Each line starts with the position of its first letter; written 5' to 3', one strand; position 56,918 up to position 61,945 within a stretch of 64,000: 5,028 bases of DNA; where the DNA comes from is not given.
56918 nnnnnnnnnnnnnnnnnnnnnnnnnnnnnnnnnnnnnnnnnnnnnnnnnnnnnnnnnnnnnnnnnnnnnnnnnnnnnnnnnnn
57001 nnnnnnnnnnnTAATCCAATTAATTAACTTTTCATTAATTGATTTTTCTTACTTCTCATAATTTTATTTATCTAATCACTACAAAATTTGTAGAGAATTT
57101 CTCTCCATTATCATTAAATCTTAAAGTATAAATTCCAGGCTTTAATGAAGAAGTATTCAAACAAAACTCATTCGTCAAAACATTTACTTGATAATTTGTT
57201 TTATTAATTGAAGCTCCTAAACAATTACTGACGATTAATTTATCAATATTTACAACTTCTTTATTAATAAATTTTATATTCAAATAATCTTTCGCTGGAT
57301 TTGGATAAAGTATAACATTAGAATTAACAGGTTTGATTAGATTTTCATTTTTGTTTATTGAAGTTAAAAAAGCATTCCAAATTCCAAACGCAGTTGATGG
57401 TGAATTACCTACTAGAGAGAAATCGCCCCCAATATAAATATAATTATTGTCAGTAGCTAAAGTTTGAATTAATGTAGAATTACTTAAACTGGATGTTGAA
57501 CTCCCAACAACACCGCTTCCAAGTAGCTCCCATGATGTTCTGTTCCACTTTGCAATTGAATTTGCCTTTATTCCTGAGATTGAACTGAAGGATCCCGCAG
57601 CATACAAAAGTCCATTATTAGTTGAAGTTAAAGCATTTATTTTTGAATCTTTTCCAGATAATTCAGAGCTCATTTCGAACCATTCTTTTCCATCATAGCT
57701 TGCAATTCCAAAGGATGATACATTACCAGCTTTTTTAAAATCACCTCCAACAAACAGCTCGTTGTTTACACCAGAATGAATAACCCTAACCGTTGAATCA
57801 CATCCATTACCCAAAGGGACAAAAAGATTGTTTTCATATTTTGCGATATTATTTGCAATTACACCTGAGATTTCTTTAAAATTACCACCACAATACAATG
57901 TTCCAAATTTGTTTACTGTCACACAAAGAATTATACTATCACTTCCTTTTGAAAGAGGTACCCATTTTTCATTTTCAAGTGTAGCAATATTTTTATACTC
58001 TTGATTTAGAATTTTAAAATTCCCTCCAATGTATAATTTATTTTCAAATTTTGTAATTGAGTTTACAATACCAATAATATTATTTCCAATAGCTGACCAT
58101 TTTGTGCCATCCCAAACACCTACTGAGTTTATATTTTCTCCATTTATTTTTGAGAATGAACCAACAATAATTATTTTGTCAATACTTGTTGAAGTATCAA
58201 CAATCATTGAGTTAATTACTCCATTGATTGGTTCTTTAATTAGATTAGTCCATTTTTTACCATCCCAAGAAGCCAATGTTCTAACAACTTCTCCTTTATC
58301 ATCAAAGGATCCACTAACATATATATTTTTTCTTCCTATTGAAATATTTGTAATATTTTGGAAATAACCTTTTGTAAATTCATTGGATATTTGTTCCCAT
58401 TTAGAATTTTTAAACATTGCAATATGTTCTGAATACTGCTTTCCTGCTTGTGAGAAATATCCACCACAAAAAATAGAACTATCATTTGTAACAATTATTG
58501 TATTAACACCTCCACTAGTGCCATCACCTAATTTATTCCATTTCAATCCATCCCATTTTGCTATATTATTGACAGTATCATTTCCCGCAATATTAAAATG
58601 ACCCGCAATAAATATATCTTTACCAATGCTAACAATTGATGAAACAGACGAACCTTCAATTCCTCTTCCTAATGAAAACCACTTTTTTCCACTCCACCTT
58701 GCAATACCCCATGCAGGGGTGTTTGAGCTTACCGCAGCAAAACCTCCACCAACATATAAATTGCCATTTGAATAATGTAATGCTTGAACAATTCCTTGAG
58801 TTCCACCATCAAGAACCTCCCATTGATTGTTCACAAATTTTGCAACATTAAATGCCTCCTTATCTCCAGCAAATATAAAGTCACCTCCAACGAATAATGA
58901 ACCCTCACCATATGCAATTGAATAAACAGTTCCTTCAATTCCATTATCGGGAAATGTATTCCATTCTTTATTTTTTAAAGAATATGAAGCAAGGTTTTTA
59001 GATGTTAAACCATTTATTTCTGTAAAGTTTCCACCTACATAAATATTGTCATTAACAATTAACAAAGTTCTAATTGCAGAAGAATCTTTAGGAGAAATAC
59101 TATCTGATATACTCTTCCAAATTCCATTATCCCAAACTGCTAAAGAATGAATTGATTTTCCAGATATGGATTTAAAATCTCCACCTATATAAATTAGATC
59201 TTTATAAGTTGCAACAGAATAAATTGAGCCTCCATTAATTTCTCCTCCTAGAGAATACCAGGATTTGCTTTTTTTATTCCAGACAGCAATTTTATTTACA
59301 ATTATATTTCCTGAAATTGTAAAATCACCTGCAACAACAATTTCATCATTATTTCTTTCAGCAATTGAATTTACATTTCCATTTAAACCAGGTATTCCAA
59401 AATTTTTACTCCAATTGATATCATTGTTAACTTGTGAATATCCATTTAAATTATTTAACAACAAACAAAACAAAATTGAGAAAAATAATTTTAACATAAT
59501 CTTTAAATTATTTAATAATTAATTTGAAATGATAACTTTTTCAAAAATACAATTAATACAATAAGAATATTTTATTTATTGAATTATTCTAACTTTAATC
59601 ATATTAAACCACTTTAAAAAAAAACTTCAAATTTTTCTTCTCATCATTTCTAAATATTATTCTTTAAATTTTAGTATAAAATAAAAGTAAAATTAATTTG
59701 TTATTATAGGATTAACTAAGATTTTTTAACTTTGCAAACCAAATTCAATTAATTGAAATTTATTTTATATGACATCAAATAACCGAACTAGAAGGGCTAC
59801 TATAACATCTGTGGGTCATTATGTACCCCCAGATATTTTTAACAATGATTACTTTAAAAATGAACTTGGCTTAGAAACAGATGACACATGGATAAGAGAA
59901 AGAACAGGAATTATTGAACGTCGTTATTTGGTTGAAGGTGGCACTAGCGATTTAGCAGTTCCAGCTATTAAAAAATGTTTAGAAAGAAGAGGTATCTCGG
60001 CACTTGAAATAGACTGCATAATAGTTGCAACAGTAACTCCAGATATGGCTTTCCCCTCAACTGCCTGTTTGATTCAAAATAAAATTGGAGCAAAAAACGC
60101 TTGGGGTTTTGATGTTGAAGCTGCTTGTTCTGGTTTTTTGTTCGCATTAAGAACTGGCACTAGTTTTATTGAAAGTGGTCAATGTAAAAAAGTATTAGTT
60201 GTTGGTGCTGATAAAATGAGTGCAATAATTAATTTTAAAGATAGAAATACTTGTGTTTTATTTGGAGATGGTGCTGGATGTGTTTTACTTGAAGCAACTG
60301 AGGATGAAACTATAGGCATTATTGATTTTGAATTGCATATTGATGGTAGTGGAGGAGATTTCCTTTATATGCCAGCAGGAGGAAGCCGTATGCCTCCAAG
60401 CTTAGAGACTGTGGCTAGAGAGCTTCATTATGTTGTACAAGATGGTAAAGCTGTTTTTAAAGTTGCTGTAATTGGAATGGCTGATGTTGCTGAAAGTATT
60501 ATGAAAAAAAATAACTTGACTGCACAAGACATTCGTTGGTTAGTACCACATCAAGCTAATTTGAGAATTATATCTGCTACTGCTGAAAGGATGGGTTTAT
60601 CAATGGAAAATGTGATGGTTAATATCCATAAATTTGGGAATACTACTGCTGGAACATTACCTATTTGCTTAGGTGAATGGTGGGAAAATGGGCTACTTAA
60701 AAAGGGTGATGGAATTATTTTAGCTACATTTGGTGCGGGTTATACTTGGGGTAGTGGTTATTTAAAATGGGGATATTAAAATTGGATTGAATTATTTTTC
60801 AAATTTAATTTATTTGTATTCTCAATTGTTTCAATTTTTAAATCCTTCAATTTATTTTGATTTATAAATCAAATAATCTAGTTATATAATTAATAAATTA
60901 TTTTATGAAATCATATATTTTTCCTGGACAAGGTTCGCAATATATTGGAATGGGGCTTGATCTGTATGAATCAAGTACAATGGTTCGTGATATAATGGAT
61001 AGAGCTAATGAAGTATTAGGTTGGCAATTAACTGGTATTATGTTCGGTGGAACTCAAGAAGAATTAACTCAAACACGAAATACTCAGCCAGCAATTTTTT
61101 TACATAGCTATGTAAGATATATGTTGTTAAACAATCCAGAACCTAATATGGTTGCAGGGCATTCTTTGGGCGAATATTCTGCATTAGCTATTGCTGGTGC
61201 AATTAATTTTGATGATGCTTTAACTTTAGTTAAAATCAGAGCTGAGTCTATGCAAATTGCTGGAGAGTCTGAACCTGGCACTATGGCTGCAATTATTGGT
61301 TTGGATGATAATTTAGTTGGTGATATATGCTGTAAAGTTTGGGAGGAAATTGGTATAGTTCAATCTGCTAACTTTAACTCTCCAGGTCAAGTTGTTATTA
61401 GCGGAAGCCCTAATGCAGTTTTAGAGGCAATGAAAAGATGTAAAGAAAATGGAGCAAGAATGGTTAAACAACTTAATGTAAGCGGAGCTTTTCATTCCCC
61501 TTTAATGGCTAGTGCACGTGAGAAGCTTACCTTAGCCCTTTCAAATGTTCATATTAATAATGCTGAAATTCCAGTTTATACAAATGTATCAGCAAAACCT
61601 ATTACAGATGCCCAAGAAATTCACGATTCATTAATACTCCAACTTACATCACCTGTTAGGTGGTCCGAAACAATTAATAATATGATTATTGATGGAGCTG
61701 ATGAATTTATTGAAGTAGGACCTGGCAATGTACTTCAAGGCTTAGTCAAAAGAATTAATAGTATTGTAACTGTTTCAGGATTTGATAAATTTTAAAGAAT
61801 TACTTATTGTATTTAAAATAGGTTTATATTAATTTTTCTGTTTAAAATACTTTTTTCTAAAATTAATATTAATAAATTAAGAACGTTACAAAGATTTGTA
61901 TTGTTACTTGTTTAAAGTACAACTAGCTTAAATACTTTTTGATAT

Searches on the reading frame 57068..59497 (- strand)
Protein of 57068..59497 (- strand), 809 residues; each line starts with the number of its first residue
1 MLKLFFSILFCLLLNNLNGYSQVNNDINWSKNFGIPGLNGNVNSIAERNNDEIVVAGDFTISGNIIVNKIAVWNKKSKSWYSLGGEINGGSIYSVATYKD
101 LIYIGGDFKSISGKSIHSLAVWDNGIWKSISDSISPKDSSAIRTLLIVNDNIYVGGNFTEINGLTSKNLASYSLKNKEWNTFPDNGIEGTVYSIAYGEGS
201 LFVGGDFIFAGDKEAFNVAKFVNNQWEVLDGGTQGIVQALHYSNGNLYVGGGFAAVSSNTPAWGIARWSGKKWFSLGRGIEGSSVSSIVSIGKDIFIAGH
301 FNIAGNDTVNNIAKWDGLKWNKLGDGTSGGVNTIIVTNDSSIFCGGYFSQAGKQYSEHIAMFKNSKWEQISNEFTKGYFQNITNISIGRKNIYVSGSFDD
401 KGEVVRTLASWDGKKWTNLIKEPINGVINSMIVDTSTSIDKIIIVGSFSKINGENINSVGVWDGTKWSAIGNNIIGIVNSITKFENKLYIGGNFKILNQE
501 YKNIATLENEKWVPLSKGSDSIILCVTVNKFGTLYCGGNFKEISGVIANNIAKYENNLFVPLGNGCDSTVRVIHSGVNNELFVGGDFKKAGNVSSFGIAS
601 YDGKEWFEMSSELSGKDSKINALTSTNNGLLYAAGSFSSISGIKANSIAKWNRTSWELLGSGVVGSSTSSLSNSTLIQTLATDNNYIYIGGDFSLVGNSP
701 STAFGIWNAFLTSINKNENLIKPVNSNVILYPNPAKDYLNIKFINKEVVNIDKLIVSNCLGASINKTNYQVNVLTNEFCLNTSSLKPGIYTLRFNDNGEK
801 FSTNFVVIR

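Call 6: search_protein_families(library=pfam, proteins=[window:57068-59497:-], max_evalue=0.01)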
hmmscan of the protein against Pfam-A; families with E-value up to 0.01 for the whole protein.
window:57068-59497:- (809 aa): 3 families
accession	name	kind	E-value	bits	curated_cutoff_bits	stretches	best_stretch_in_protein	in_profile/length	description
PF12768.13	Rax2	-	4e-36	125.1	28.8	5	149-283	35-168/254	Rax2 C-terminal beta propeller domain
PF18962.6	Por_Secre_tail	-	4.6e-11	43.3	27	1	730-807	1-75/75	Secretion system C-terminal sorting domain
PF17164.10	DUF5122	-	9.5e-08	32.6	27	0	441-455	5-19/36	Domain of unknown function (DUF5122) beta-propeller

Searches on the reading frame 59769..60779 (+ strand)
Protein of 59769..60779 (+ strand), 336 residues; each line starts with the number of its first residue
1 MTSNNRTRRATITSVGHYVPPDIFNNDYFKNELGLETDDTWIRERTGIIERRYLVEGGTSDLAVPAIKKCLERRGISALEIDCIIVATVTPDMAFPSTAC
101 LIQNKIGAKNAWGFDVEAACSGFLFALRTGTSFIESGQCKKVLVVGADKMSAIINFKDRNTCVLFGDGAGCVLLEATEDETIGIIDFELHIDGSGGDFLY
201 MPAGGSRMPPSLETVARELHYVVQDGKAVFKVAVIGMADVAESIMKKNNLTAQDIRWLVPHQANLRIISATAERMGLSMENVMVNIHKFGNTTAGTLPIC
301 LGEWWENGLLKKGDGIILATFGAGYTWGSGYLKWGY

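Call 6: search_protein_families(library=pfam, proteins=[window:59769-60779:+], max_evalue=0.01)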
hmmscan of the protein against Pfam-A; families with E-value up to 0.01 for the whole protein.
window:59769-60779:+ (336 aa): 4 families
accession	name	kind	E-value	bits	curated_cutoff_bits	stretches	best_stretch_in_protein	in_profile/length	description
PF08541.16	ACP_syn_III_C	-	2.5e-32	111.3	26.6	1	245-334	1-90/90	3-Oxoacyl-[acyl-carrier-protein (ACP)] synthase III C terminal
PF08545.16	ACP_syn_III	-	8.2e-32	109.4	24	1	114-193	1-80/80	3-Oxoacyl-[acyl-carrier-protein (ACP)] synthase III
PF00108.29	Thiolase_N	-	4.2e-08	33.3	26.4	1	58-154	22-119/260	Thiolase, N-terminal domain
PF00109.32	ketoacyl-synt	-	0.0057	16.7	20.8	0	116-152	170-206/252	Beta-ketoacyl synthase, N-terminal domain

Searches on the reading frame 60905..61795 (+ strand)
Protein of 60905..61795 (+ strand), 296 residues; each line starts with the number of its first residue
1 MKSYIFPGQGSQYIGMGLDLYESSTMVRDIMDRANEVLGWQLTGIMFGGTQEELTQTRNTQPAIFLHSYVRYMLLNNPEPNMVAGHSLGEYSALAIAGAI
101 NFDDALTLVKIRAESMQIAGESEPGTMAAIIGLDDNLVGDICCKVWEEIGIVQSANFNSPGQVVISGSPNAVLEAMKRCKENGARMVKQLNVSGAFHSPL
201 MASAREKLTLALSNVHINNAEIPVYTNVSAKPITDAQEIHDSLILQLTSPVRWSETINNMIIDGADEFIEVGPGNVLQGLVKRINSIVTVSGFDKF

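Call 6: search_protein_families(library=pfam, proteins=[window:60905-61795:+], max_evalue=0.01)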
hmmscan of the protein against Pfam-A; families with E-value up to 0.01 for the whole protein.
window:60905-61795:+ (296 aa): 1 family
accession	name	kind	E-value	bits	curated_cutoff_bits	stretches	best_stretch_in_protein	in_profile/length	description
PF00698.26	Acyl_transf_1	-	1.2e-43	150.3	32.7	1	4-282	2-276/319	Acyl transferase domain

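Call 23: find_related_loci(query=window:60905-61792:+, collection=metagenome_contigs, flank=8000)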
Query window:60905-61792:+ (296 aa) in metagenome_contigs; peptide patterns used: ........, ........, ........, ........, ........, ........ (x = any residue, [..] = any of these).
66 stretches matched a pattern; 1 encode a relative of the query (tblastn E <= 1e-3); 1 distinct loci.
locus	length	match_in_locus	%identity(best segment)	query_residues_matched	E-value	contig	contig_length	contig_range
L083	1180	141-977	47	4-284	1e-88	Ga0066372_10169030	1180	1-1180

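Call 24: find_homologous_proteins(query=window:60905-61792:+, max_evalue=1e-30)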
Query window:60905-61792:+ (296 aa): 8000 proteins with E <= 1e-30 among 8000 candidates; the best 120 are listed.
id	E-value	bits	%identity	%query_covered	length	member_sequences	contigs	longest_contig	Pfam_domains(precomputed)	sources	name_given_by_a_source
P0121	2.5e-191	652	100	100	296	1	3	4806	PF00698.27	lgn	-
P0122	3.3e-191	652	100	100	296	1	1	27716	PF00698.27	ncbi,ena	-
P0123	1.3e-138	479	74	100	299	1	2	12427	PF00698.27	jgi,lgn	-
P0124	4.2e-127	441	67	100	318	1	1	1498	PF00698.27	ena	-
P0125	2.7e-125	436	68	99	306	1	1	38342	PF00698.27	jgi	jgi:[acyl-carrier-protein] S-malonyltransferase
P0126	3.4e-124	432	67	99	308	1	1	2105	PF00698.27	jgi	jgi:[acyl-carrier-protein] S-malonyltransferase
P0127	9.6e-124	430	67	100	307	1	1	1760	PF00698.27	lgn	-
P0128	1.4e-123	430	65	100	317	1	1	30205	PF00698.27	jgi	jgi:[acyl-carrier-protein] S-malonyltransferase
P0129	2.0e-123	429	65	99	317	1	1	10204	PF00698.27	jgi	jgi:[acyl-carrier-protein] S-malonyltransferase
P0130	3.9e-123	428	65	100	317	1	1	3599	PF00698.27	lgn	-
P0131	1.9e-122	426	66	100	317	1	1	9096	PF00698.27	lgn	-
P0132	2.9e-122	426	66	99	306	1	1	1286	PF00698.27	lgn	-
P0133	3.2e-122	425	65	98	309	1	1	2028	PF00698.27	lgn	-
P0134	1.2e-121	424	66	100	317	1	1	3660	PF00698.27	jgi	jgi:[acyl-carrier-protein] S-malonyltransferase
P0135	9.2e-121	421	67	96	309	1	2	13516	PF00698.27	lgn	-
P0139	5.0e-117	408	63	99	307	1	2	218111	PF00698.27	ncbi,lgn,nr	ncbi:MAG TPA: ACP S-malonyltransferase [Candidatus Kapabacteria bacterium]|nr:ACP S-malonyltransfera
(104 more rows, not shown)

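Call 25: find_encoding_contigs(protein=P0122, flank=10000, max_places=3)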
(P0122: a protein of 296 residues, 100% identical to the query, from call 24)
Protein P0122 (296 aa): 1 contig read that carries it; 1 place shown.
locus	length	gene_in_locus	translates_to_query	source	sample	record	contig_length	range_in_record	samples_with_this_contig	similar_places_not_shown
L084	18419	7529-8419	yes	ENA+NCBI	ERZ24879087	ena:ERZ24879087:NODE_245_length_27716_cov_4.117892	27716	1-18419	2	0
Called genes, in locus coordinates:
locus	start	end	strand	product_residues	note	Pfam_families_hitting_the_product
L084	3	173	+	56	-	?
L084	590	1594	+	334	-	PF25199:nSTAND_NTPase5 (faint), PF00448:SRP54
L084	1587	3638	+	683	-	-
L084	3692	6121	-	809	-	PF12768:Rax2 (weak), PF17164:DUF5122 (faint), PF12768:Rax2, PF18962:Por_Secre_tail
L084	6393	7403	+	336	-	PF00108:Thiolase_N, PF08545:ACP_syn_III, PF08541:ACP_syn_III_C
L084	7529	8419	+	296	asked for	PF00698:Acyl_transf_1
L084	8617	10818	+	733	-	PF03235:GmrSD_N, PF07510:GmrSD_C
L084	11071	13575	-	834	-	PF00270:DEAD (faint), PF00580:UvrD-helicase, PF13245:AAA_19, PF13604:AAA_30 (faint), PF13361:UvrD_C, PF13087:AAA_12 (weak), PF13538:UvrD_C_2, PF21196:PcrA_UvrD_tudor (weak), +1 more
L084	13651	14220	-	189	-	PF13548:DUF4126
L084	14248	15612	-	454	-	PF01546:Peptidase_M20, PF07687:M20_dimer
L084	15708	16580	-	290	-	PF02005:TRM (weak), PF17827:PrmC_N, PF03602:Cons_hypoth95, PF05175:MTS, PF06325:PrmA, PF13847:Methyltransf_31, PF08242:Methyltransf_12, PF13649:Methyltransf_25, +4 more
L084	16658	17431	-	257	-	PF01522:Polysacc_deac_1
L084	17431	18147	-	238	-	-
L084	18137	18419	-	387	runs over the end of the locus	PF09594:GT87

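Call 26: find_encoding_contigs(protein=P0123, flank=10000, max_places=3)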
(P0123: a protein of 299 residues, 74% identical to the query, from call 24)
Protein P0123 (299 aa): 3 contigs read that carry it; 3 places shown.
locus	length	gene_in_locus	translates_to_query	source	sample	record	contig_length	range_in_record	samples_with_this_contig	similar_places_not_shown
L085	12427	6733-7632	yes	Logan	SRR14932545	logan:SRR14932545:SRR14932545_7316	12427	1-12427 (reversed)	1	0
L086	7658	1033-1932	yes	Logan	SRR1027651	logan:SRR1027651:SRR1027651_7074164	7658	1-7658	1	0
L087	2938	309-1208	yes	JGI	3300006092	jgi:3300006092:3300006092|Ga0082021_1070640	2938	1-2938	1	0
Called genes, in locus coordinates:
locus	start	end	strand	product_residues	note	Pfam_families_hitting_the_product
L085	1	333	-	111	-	?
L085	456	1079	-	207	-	PF00300:His_Phos_1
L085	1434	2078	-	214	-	PF02581:TMP-TENI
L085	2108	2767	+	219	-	PF02666:PS_Dcarbxylase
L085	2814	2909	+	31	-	-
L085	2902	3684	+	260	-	PF01066:CDP-OH_P_transf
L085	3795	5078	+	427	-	PF01979:Amidohydro_1, PF07969:Amidohydro_3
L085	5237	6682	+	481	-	PF00587:tRNA-synt_2b, PF03129:HGTP_anticodon, PF09180:ProRS-C_1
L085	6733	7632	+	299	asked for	PF00698:Acyl_transf_1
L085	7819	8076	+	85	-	PF13366:PDDEXK_3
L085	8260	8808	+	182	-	PF04542:Sigma70_r2, PF04545:Sigma70_r4 (faint), PF08281:Sigma70_r4_2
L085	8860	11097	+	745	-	PF18962:Por_Secre_tail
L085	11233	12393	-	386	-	PF00266:Aminotran_5 (weak), PF01041:DegT_DnrJ_EryC1, PF01212:Beta_elim_lyase (faint)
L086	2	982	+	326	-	?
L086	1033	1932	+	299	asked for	PF00698:Acyl_transf_1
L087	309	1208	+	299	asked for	PF00698:Acyl_transf_1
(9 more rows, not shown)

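Call 27: find_encoding_contigs(protein=P0125, flank=10000, max_places=3)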
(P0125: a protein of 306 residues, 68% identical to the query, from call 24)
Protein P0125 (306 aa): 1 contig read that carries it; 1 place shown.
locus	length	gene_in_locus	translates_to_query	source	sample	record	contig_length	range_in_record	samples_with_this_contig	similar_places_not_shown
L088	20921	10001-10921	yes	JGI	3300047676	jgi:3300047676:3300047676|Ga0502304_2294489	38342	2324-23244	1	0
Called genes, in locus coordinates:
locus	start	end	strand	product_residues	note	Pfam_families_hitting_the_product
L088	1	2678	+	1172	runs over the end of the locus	PF25778:DUF7948, PF06739:SBBP, PF18962:Por_Secre_tail (weak)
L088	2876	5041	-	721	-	PF10114:PocR, PF00512:HisKA, PF02518:HATPase_c, PF00072:Response_reg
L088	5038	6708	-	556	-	PF00154:RecA_N (faint), PF03796:DnaB_C (faint), PF06745:ATPase, PF08423:Rad51 (faint), PF13191:AAA_16 (faint), PF23442:DUF7125 (faint), PF13481:AAA_25 (weak), PF06745:ATPase, +2 more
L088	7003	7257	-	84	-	-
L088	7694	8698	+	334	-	PF02504:FA_synthesis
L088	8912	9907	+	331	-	PF00108:Thiolase_N, PF08545:ACP_syn_III, PF08541:ACP_syn_III_C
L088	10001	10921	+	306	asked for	PF00698:Acyl_transf_1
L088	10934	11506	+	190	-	PF05685:Uma2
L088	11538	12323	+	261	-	PF00106:adh_short, PF01370:Epimerase (weak), PF08659:KR, PF13561:adh_short_C2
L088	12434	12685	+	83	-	PF00550:PP-binding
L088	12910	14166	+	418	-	PF00109:ketoacyl-synt, PF02801:Ketoacyl-synt_C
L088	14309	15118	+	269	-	PF22935:RM44_endonuclase (weak), PF14622:Ribonucleas_3_3, PF00636:Ribonuclease_3, PF00035:dsrm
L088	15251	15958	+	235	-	PF12697:Abhydrolase_6, PF00561:Abhydrolase_1 (faint), PF12146:Hydrolase_4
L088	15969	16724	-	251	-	PF00528:BPD_transp_1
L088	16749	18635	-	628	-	PF12974:Phosphonate-bd, PF00005:ABC_tran, PF13304:AAA_21 (faint)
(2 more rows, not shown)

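Call 101: find_encoding_contigs(protein=P0139, flank=6000, max_places=2)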
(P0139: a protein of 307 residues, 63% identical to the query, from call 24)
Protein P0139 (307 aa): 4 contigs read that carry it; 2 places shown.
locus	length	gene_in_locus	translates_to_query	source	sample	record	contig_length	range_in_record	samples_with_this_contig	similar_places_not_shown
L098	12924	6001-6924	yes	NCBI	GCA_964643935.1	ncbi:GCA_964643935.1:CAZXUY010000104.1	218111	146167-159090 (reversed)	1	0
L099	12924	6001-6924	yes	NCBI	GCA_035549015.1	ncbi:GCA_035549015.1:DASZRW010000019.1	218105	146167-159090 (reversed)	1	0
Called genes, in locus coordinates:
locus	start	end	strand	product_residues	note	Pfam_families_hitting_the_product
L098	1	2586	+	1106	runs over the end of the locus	PF17757:UvrB_inter, PF02559:CarD_TRCF_RID, PF00270:DEAD, PF04851:ResIII, PF00271:Helicase_C, PF03461:TRCF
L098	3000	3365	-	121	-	PF05635:23S_rRNA_IVP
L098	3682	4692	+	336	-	PF02504:FA_synthesis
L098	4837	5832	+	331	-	PF00108:Thiolase_N, PF08545:ACP_syn_III, PF08541:ACP_syn_III_C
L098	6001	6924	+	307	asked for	PF00698:Acyl_transf_1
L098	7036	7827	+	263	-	PF00106:adh_short, PF08659:KR, PF13561:adh_short_C2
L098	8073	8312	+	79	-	PF00550:PP-binding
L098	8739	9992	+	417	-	PF00109:ketoacyl-synt, PF02801:Ketoacyl-synt_C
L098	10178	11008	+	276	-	PF14622:Ribonucleas_3_3, PF00636:Ribonuclease_3, PF00035:dsrm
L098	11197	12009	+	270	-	-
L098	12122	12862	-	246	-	PF00528:BPD_transp_1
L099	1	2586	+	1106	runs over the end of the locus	PF17757:UvrB_inter, PF02559:CarD_TRCF_RID, PF00270:DEAD, PF04851:ResIII, PF00271:Helicase_C, PF03461:TRCF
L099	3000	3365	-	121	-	PF05635:23S_rRNA_IVP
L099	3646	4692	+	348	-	PF02504:FA_synthesis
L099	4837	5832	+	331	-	PF00108:Thiolase_N, PF08545:ACP_syn_III, PF08541:ACP_syn_III_C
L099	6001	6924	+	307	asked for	PF00698:Acyl_transf_1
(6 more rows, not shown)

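Call 102: find_encoding_contigs(protein=P0128, flank=6000, max_places=2)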
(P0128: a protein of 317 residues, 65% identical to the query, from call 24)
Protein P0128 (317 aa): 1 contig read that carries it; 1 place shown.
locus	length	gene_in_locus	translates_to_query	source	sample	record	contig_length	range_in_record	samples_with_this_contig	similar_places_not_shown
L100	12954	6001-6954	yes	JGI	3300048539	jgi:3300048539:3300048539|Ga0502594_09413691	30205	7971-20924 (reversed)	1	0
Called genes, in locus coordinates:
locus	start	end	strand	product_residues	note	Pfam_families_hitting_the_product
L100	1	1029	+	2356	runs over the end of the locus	PF25023:TEN_YD-shell (faint)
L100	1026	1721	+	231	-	-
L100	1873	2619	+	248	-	-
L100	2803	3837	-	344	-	-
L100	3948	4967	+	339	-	PF02504:FA_synthesis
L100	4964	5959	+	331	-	PF00108:Thiolase_N, PF08545:ACP_syn_III, PF08541:ACP_syn_III_C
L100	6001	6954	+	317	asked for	PF00698:Acyl_transf_1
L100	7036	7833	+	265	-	PF00106:adh_short, PF08659:KR, PF13561:adh_short_C2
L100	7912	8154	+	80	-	PF00550:PP-binding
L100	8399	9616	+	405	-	PF00109:ketoacyl-synt, PF02801:Ketoacyl-synt_C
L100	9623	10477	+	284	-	PF14622:Ribonucleas_3_3, PF00636:Ribonuclease_3, PF00035:dsrm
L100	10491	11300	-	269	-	-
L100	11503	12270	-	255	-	PF00528:BPD_transp_1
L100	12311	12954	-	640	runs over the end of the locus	PF12974:Phosphonate-bd, PF00005:ABC_tran, PF13304:AAA_21 (faint)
